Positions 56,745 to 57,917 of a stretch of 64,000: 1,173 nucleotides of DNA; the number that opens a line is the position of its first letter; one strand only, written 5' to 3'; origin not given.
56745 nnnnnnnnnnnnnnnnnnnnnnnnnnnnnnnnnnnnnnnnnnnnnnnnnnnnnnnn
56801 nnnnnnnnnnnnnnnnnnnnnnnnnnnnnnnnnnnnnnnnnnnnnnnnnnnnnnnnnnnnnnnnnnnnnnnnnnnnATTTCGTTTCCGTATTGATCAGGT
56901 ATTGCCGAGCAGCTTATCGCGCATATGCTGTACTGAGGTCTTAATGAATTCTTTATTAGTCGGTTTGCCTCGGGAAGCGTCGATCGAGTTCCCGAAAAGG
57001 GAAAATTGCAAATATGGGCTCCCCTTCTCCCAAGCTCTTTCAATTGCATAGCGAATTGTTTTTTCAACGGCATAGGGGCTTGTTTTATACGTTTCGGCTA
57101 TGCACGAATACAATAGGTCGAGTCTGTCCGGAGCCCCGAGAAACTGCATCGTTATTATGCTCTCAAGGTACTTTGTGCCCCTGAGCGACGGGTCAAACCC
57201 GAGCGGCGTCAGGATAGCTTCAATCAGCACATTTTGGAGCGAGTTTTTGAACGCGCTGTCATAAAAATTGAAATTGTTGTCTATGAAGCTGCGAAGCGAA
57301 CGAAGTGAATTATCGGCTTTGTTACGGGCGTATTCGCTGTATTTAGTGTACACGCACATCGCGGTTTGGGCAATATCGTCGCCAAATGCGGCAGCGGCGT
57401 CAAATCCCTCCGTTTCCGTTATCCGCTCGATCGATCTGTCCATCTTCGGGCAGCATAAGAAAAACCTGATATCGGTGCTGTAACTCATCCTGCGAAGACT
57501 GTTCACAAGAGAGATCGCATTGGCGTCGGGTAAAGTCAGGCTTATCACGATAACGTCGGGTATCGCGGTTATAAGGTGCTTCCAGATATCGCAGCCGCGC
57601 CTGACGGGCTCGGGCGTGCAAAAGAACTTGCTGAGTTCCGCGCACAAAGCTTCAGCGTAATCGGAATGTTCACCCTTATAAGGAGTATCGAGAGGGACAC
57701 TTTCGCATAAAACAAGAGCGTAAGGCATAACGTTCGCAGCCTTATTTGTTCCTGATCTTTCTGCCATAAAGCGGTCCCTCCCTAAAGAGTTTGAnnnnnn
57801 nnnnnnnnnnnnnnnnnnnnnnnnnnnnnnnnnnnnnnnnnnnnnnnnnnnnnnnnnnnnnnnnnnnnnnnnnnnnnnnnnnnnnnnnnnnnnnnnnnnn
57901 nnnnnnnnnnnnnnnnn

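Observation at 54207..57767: Tightly packed three-gene cassette whose products all look like catalytically dead copies of known folds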

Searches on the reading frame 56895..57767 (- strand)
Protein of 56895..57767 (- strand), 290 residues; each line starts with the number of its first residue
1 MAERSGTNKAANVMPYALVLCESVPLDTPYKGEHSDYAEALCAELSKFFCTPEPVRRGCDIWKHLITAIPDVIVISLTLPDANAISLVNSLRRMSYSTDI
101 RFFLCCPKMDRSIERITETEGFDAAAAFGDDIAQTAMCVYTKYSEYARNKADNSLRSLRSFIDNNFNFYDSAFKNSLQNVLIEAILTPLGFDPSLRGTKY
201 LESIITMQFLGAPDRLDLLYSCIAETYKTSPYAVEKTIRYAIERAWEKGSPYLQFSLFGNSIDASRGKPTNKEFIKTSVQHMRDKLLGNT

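Call 3: search_protein_families(library=pfam, proteins=[window:56895-57767:-], max_evalue=1)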
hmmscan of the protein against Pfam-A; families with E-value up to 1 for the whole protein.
window:56895-57767:- (290 aa): 1 family
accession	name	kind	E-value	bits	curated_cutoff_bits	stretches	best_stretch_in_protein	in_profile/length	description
PF08769.17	Spo0A_C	-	3.2e-22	78.9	25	1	182-281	1-103/104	Sporulation initiation factor Spo0A C terminal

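Call 4: search_protein_families(library=ncbifam, proteins=[window:56895-57767:-], max_evalue=1)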
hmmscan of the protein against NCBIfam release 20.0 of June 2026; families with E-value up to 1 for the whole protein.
window:56895-57767:- (290 aa): 7 families
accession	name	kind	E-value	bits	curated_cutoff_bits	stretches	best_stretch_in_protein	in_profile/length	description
TIGR02875.1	spore_0_A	equivalog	1.9e-19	69.9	200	1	65-283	44-256/262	sporulation transcription factor Spo0A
NF038297.2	hybrid_HK_HrmK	equivalog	0.00097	17.9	725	1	54-96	519-561/607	hybrid histidine kinase/response regulator HrmK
NF007419.0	PRK09958.1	equivalog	0.033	13.7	251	1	62-100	38-76/204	acid-sensing system DNA-binding response regulator EvgA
NF041866.1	EpsW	equivalog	0.082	12.5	200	1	61-102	42-84/131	exopolysaccharide biosynthesis response regulator EpsW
NF007982.1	PRK10710.1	equivalog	0.11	12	380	1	54-95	36-77/235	envelope stress response regulator BaeR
NF007820.0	PRK10529.1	equivalog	0.12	11.8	325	1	67-95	43-71/225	two-component system response regulator KdpE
NF008296.0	PRK11083.1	equivalog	0.21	11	273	1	38-95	16-73/228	two-component system response regulator CreB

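Call 10: find_homologous_proteins(query=window:56895-57767:-, max_evalue=0.001)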
Query window:56895-57767:- (290 aa): 8 proteins with E <= 0.001 among 1814 candidates.
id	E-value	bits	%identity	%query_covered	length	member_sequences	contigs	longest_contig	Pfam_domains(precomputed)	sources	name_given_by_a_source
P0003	4.2e-188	641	98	100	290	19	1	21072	PF08769.18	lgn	-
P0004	4.1e-137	474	75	100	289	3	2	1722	PF08769.18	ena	-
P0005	7.2e-59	217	37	99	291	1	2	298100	PF08769.18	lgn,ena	-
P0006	2.4e-53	199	41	88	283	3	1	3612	PF08769.18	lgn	-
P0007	1.5e-22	98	33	84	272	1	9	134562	PF08769.18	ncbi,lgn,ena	-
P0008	9.3e-13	66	31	75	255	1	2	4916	PF00072.31,PF08769.18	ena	-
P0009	2.2e-7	48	30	48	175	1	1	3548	PF08769.18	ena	-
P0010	7.5e-6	43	31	36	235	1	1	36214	PF08769.18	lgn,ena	-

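Call 13: find_encoding_contigs(protein=P0005, flank=10000, max_places=3)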
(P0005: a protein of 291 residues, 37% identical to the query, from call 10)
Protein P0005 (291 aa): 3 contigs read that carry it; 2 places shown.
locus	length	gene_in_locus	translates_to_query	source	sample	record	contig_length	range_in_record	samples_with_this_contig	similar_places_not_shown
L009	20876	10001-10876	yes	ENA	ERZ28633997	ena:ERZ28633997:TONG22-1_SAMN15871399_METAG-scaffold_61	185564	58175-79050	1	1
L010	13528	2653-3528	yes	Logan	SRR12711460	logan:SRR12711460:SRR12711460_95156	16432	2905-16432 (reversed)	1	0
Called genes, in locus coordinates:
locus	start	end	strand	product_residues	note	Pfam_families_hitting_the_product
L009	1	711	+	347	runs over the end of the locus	-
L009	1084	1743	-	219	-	PF00027:cNMP_binding, PF13545:HTH_Crp_2, PF00325:Crp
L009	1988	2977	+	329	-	-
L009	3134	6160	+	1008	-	PF00005:ABC_tran, PF02687:FtsX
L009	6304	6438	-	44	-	PF00301:Rubredoxin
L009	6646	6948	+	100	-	-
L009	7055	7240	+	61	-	-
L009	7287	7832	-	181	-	PF21349:RUBY_RBDX, PF02915:Rubrerythrin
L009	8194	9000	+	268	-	PF19567:CpsB_CapC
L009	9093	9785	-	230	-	PF04542:Sigma70_r2, PF04545:Sigma70_r4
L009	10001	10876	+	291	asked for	PF08769:Spo0A_C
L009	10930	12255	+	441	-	PF22039:HUTI_composite_bact, PF01979:Amidohydro_1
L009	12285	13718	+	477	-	PF07508:Recombinase (weak)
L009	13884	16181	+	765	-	PF05223:MecA_N (faint), PF03717:PBP_dimer, PF00905:Transpeptidase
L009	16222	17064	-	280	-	-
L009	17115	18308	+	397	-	PF01467:CTP_transf_like, PF01966:HD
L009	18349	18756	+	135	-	PF02410:RsfS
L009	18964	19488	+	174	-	PF12682:Flavodoxin_4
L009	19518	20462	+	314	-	PF07934:OGG_N, PF00730:HhH-GPD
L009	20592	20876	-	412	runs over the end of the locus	PF14286:DHHW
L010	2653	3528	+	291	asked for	PF08769:Spo0A_C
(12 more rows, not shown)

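Call 14: find_encoding_contigs(protein=P0007, flank=10000, max_places=3)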
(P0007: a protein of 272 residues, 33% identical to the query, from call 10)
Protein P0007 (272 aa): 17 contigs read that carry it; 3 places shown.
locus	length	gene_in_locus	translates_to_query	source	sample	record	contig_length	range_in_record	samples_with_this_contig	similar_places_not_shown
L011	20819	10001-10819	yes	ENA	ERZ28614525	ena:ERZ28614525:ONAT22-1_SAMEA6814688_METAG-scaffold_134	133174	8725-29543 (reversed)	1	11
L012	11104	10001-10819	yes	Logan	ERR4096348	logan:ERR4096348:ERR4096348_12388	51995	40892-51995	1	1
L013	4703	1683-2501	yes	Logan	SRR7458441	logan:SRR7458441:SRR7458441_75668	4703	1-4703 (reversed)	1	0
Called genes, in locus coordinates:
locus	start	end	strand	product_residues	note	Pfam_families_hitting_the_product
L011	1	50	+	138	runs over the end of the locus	PF03780:Asp23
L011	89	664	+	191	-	PF03780:Asp23 (weak)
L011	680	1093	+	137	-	PF01029:NusB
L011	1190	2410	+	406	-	PF13742:tRNA_anti_2, PF01336:tRNA_anti-codon, PF02601:Exonuc_VII_L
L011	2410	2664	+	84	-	PF02609:Exonuc_VII_S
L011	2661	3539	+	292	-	PF00348:polyprenyl_synt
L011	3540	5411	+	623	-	PF13292:DXP_synthase_N, PF02779:Transket_pyr, PF02780:Transketolase_C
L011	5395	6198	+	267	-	PF01479:S4 (faint), PF01728:FtsJ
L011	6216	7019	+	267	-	PF01513:NAD_kinase, PF20143:NAD_kinase_C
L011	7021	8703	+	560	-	PF02463:SMC_N, PF13476:AAA_23, PF13304:AAA_21 (faint)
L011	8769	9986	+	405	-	PF13180:PDZ_2 (weak), PF05580:Peptidase_S55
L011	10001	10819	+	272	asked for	PF08769:Spo0A_C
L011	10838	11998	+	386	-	PF01676:Metalloenzyme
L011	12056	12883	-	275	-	PF01869:BcrAD_BadFG (faint), PF03630:Fumble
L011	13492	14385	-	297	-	PF09924:LPG_synthase_C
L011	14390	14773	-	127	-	PF01592:NifU_N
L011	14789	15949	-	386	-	PF00266:Aminotran_5, PF01212:Beta_elim_lyase (weak), PF01041:DegT_DnrJ_EryC1 (weak)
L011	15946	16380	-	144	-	PF02082:Rrf2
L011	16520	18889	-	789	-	PF02190:LON_substr_bdg, PF00004:AAA, PF07728:AAA_5, PF22667:Lon_lid, PF05362:Lon_C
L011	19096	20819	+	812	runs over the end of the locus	PF00404:Dockerin_1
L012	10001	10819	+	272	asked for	PF08769:Spo0A_C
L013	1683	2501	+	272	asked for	PF08769:Spo0A_C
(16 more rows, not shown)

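Call 33: find_related_loci(query=A6, collection=genome_contigs, flank=8000)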
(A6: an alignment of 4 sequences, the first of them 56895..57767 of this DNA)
Query A6 (290 aa) in genome_contigs; peptide patterns used: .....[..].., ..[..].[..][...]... (x = any residue, [..] = any of these).
47 stretches matched a pattern; 8 encode a relative of the query (tblastn E <= 1e-3); 8 distinct loci.
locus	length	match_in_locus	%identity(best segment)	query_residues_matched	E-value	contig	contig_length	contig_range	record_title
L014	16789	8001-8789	37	15-286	9e-52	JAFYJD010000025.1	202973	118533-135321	MAG: Clostridia bacterium isolate RGIG7138 Water_buffalos_Abomasum-4__c919723, whole genome shotgun sequence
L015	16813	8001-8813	34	15-290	3e-49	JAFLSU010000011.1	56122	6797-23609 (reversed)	MAG: Christensenellaceae bacterium isolate HAN035 Seq11, whole genome shotgun sequence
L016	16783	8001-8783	31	23-284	2e-36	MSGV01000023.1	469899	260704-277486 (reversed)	MAG: Christensenellaceae bacterium Phil7 707_L1_merged_contig_29, whole genome shotgun sequence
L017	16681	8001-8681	34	61-289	1e-33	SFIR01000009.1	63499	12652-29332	MAG: Clostridiales bacterium isolate W1P25.007 Contig150, whole genome shotgun sequence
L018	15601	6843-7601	28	36-284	5e-33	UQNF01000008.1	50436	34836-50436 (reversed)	uncultured Clostridium sp. isolate UMGS453 genome assembly, contig: NODE_314_length_50436_cov_7.173657, whole genome sho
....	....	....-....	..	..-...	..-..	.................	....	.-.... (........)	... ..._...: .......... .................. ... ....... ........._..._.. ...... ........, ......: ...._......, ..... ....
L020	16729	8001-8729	33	32-275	9e-27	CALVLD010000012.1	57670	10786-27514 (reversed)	MAG: uncultured Clostridia bacterium isolate BRZ_AB__bin62 genome assembly, contig: BRZ_AB__NODE_615_length_57670_cov_10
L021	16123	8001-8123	42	238-287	7e-4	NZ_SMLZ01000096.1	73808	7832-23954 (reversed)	Roseibium denhamense strain JCM 10543 Contig_38, whole genome shotgun sequence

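Call 37: search_protein_families(library=pfam, proteins=[L016:5989-7215:+, L016:7229-7903:+, L016:7920-8822:+, L014:7956-8807:+, L014:8840-10129:+, L014:10197-11054:-, L014:11066-12436:-, L014:6689-7765:-, L015:7956-8828:+, L015:8968-11979:+], max_evalue=0.001)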
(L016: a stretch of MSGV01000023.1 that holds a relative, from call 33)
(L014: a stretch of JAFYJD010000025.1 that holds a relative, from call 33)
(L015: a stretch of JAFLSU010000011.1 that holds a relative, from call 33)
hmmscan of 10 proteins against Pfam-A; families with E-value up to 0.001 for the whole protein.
L016:5989-7215:+ (408 aa): 1 family
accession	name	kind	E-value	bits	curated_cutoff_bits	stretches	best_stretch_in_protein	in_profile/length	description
PF02073.20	Peptidase_M29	-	7.9e-158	526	27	1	3-406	3-406/406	Thermophilic metalloprotease (M29)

L016:7229-7903:+ (224 aa): 0 families

L016:7920-8822:+ (300 aa): 1 family
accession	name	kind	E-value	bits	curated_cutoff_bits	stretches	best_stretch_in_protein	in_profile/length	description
PF08769.17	Spo0A_C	-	2.8e-21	75.9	25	1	186-286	1-104/104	Sporulation initiation factor Spo0A C terminal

L014:7956-8807:+ (283 aa): 1 family
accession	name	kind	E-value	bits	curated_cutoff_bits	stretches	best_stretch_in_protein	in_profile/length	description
PF08769.17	Spo0A_C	-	4.8e-16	59.1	25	1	176-273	3-103/104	Sporulation initiation factor Spo0A C terminal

L014:8840-10129:+ (429 aa): 2 families
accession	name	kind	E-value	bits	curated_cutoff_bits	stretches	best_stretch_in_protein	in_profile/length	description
PF01979.26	Amidohydro_1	-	7.1e-11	42.4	25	2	222-398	164-344/345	Amidohydrolase family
PF22039.1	HUTI_composite_bact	-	4.8e-06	26.5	25.5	1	22-46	2-26/26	Imidazolonepropionase-like composite domain, bacteria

L014:10197-11054:- (285 aa): 6 families
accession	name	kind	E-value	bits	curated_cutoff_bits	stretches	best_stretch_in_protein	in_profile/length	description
PF00583.31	Acetyltransf_1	-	4.6e-17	62.8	20.7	2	168-270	7-116/116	Acetyltransferase (GNAT) family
PF13302.13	Acetyltransf_3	-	4e-12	47.4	25.4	2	33-121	39-137/138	Acetyltransferase (GNAT) domain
PF13508.13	Acetyltransf_7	-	2e-11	44.6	27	1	196-272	3-84/84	Acetyltransferase (GNAT) domain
PF08445.16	FR47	-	5.7e-11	42.7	22.1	1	209-277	17-84/86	FR47-like protein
PF13673.13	Acetyltransf_10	-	1.9e-10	41.3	23.6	1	183-277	20-114/128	Acetyltransferase (GNAT) domain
PF12746.13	GNAT_acetyltran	-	1.7e-05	25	26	0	50-124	164-237/243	GNAT acetyltransferase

L014:11066-12436:- (456 aa): 1 family
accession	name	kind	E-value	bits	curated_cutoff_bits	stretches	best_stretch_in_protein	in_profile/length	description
PF00144.29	Beta-lactamase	-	1.8e-54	185.5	27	1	8-334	2-308/329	Beta-lactamase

L014:6689-7765:- (358 aa): 7 families
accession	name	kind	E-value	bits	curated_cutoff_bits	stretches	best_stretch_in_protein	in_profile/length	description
PF00583.31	Acetyltransf_1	-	5.5e-15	56.1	20.7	1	231-329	23-116/116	Acetyltransferase (GNAT) family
PF13508.13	Acetyltransf_7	-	1.3e-06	29.1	27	1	247-330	2-83/84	Acetyltransferase (GNAT) domain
PF13302.13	Acetyltransf_3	-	1.9e-06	29.1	25.4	1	214-330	26-138/138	Acetyltransferase (GNAT) domain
PF08445.16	FR47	-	5.9e-06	26.6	22.1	1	268-332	17-80/86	FR47-like protein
PF13671.12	AAA_33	-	1.9e-05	25.4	27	1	5-85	2-80/143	AAA domain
PF13238.12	AAA_18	-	0.00025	21.9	29.4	0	5-88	1-85/128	AAA domain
PF13401.12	AAA_22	-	0.00066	20.4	27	0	4-42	7-33/130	AAA domain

L015:7956-8828:+ (290 aa): 1 family
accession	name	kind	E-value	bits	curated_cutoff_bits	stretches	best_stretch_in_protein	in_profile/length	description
PF08769.17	Spo0A_C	-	7.5e-18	64.9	25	1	180-278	3-104/104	Sporulation initiation factor Spo0A C terminal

L015:8968-11979:+ (1003 aa): 4 families
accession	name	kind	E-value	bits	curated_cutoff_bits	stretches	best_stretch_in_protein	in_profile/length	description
PF00005.33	ABC_tran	-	2.3e-31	109.7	25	1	21-169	1-136/137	ABC transporter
PF02687.27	FtsX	-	9.3e-19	68.1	25.5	1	876-996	2-120/120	FtsX-like permease C-terminal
PF13304.12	AAA_21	-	9.8e-06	26.3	27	0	34-85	2-50/304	AAA domain, putative AbiEii toxin, Type IV TA system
PF02463.25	SMC_N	-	4.1e-05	23.6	40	1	32-206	25-205/220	RecF/RecN/SMC N terminal domain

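Call 43: search_protein_families(library=ncbifam, proteins=[L009:9093-9785:-], max_evalue=0.00001)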
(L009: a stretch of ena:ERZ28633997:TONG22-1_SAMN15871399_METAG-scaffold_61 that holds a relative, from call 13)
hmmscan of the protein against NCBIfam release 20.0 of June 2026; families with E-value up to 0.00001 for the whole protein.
L009:9093-9785:- (230 aa): 52 families (the best 25 are shown)
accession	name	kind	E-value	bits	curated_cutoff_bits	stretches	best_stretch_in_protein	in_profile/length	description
NF004471.0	PRK05803.1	subfamily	2.2e-84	282.4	252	1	2-226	6-228/235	RNA polymerase sporulation sigma factor SigK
TIGR02846.1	spore_sigmaK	equivalog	1.2e-83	280.1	298.65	1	1-225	1-225/227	RNA polymerase sporulation sigma factor SigK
NF006158.0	PRK08301.1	equivalog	2e-66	223.9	339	1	11-223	26-234/241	RNA polymerase sporulation sigma factor SigE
TIGR02835.1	spore_sigmaE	equivalog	6.9e-64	215.5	348.6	1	14-223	22-227/234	RNA polymerase sporulation sigma factor SigE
TIGR02937.1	sigma70-ECF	superfamily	2e-27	95.8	42.9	1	48-225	2-164/165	sigma-70 family RNA polymerase sigma factor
TIGR02980.1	SigBFG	subfamily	5.3e-27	95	234.35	2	45-119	1-75/227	SigB/SigF/SigG family RNA polymerase sigma factor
NF005920.0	PRK07921.1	subfamily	6.8e-27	94.3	464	2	112-224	210-316/328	RNA polymerase sigma factor SigB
TIGR02997.1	Sig70-cyanoRpoD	subfamily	1.2e-26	93.6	384.5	2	122-222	201-297/298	RNA polymerase sigma factor, RpoD/SigA family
NF004052.0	PRK05572.1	subfamily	7.9e-26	91.1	311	2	29-119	14-104/252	SigF/SigG family RNA polymerase sporulation sigma factor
NF006666.0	PRK09210.1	equivalog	1.1e-25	90.8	572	2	29-112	114-197/370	RNA polymerase sigma factor RpoD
TIGR02394.1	rpoS_proteo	equivalog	1.4e-25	90.3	378.7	2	29-112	28-111/285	RNA polymerase sigma factor RpoS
TIGR02393.1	RpoD_Cterm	equivalog_domain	6.8e-25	88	354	2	123-224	128-226/238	RNA polymerase sigma factor RpoD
TIGR02885.1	spore_sigF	equivalog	1.5e-24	87.2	321.45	2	37-119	1-83/231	RNA polymerase sporulation sigma factor SigF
NF004208.0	PRK05658.1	equivalog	2.4e-23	83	555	2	126-223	523-617/631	RNA polymerase sigma factor RpoD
NF004207.0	PRK05657.1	equivalog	4e-23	82.3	394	2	29-109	71-151/329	RNA polymerase sigma factor RpoS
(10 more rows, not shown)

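Call 57: find_related_loci(query=A6, collection=metagenome_contigs, flank=7000)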
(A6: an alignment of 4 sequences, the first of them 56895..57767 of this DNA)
Query A6 (290 aa) in metagenome_contigs; peptide patterns used: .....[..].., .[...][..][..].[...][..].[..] (x = any residue, [..] = any of these).
118 stretches matched a pattern; 5 encode a relative of the query (tblastn E <= 1e-3); 5 distinct loci.
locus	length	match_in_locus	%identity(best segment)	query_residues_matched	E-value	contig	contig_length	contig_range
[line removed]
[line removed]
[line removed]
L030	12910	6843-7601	28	36-284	2e-33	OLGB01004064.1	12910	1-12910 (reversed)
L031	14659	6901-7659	28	36-284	2e-33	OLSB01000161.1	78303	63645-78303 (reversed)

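Call 72: predict_structure(alignment_id=A9)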
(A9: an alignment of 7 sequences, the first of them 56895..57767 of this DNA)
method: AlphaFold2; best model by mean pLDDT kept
length: 290 residues; sequences in the alignment: 7
mean_pLDDT: 73.6   pTM: 0.49
mean pLDDT of the five models: 73.6, 73.5, 73.1, 72.5, 71.8
residues with pLDDT >= 90: 29; 70-90: 173; 50-70: 47; < 50: 41
segments of 3 or more residues with pLDDT < 50: 1-12, 25-35, 157-171
pLDDT, mean of each block of 10 residues (from residue 1): 29 74 52 60 90 83 78 83 80 69 87 84 83 89 78 51 41 60 76 85 81 80 82 92 82 71 65 87 62
secondary structure, 60 per line:
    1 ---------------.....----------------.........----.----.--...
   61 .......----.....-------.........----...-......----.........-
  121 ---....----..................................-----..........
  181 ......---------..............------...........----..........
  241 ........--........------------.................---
elements in order: E16-20 H37-45 H58-67 E72-76 H84-92 E101-106 H111-119 E124-127 H132-165 H171-186 H196-209 H216-226 H231-248 H251-258 H271-287

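Call 76: fold_search(model_id=the predicted structure, library=pdb)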
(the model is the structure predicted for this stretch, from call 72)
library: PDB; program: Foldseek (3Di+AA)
matches with E <= 10: 1300; with E <= 0.001: 210
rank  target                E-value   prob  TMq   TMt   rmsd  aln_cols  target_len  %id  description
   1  1fc3_A                5.4e-06  1.00  0.33  0.75   3.1       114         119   35  THE CRYSTAL STRUCTURE OF TRANS-ACTIVATION DOMAIN OF THE SPORULATION RESPONSE REGULATOR, SPO0A (released 2000-11-08)
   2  3i5a                  8.1e-06  1.00  0.39  0.35  10.2       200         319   16  Crystal structure of full-length WpsR from Pseudomonas syringae (released 2009-08-18)
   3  3bre_B                1.4e-05  1.00  0.40  0.36  11.8       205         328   14  Crystal Structure of P.aeruginosa PA3702 (released 2008-04-01)
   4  4gvp_A                1.5e-05  1.00  0.34  0.47  15.2       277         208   10  Crystal Structure of the Response Regulator Protein VraR from Staphylococcus aureus (released 2013-05-08)
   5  3bre_A                1.6e-05  1.00  0.38  0.35  11.9       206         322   15  Crystal Structure of P.aeruginosa PA3702 (released 2008-04-01)
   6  3b2n                  2.3e-05  1.00  0.35  0.78   2.7       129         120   12  Crystal structure of DNA-binding response regulator, LuxR family, from Staphylococcus aureus (released 2007-10-30)
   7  8vc9_E                2.7e-05  1.00  0.37  0.29  21.9       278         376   10  Hybrid response regulator LvrB from Leptospira / phosphorylated REC form (released 2024-12-18)
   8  2pkx_B                2.9e-05  1.00  0.36  0.82   2.7       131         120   15  E.coli response regulator PhoP receiver domain (released 2007-05-22)
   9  8vc9_A                3.9e-05  1.00  0.37  0.30  22.8       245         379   13  Hybrid response regulator LvrB from Leptospira / phosphorylated REC form (released 2024-12-18)
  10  8vc9_D                4.9e-05  1.00  0.37  0.29  22.6       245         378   13  Hybrid response regulator LvrB from Leptospira / phosphorylated REC form (released 2024-12-18)
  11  6xvu_A                5.5e-05  1.00  0.35  0.66   3.8       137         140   16  Bacteriophytochrome response regulator from Deinococcus radiodurans (released 2021-06-30)
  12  5f64_A                5.5e-05  1.00  0.31  0.43  20.9       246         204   12  Putative positive transcription regulator (sensor EvgS) from Shigella flexneri (released 2015-12-30)
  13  9dvt_R                5.8e-05  1.00  0.36  0.44   3.6       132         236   15  Cryo-EM structure of RpaA bound to PkaiBC DNA and the CTD of the alpha subunit of RNAP from the cyanobacterium Synecho (released 2025-10-15)
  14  6zj2_B                5.8e-05  1.00  0.32  0.44  21.8       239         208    9  Structure of RcsB from Salmonella enterica serovar Typhimurium bound to promoter rprA in the presence of phosphomimeti (released 2021-02-17)
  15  8zwn_C                5.8e-05  1.00  0.30  0.42  20.5       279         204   12  Crystal structure of DNA-binding transcriptional activator EvgA from Escherichia coli str. K-12 substr. MG1655 (released 2025-06-18)
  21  1lq1_C                8.3e-05  1.00  0.34  0.85   1.5       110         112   32  DNA Complexed Structure of the Key Transcription Factor Initiating Development in Sporulation Bacteria (released 2002-08-23)
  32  1fc3_C                1.2e-04  1.00  0.34  0.81   2.2       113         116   34  THE CRYSTAL STRUCTURE OF TRANS-ACTIVATION DOMAIN OF THE SPORULATION RESPONSE REGULATOR, SPO0A (released 2000-11-08)
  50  1lq1_B                1.7e-04  1.00  0.32  0.86   1.9       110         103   31  DNA Complexed Structure of the Key Transcription Factor Initiating Development in Sporulation Bacteria (released 2002-08-23)
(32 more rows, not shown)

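Call 84: search_dna_similar(query=window:56895-57767:-, collection=phages, mode=protein, max_evalue=0.001, max_rows=10)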
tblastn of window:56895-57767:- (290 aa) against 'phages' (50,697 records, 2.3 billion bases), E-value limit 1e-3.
Records with a match: 14; places in all: 14; records where one place covers at least 80% of the query: 0.
Best place of each record, by identity: <60% 14.
By first word of the organism name: Bacteriophage 14.
By host as written in the record: - 14.
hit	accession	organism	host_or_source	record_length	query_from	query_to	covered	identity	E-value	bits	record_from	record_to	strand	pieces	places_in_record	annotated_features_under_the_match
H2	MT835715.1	Bacteriophage sp.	human fecal samples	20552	170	285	40%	35.8%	7e-13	74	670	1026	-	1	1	record has no annotation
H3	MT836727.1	Bacteriophage sp.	human fecal samples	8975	174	283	38%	36.2%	4e-10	66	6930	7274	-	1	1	record has no annotation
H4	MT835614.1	Bacteriophage sp.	human fecal samples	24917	173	285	39%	33.6%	5e-8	60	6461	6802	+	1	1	record has no annotation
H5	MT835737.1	Bacteriophage sp.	human fecal samples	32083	182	283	35%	35.8%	5e-9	63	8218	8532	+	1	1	record has no annotation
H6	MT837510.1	Bacteriophage sp.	human fecal samples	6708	182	283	35%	34.9%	4e-8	60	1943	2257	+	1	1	record has no annotation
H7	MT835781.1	Bacteriophage sp.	human fecal samples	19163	174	286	39%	31.4%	3e-8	61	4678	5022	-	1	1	record has no annotation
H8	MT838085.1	Bacteriophage sp.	human fecal samples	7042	172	283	39%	31.6%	6e-8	59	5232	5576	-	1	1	record has no annotation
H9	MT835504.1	Bacteriophage sp.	human fecal samples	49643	185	283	34%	35.6%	5e-10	66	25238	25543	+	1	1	record has no annotation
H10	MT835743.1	Bacteriophage sp.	human fecal samples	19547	185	275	31%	38.1%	7e-8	59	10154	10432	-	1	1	record has no annotation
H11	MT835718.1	Bacteriophage sp.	human fecal samples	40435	182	282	35%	34.3%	2e-7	58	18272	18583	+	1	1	record has no annotation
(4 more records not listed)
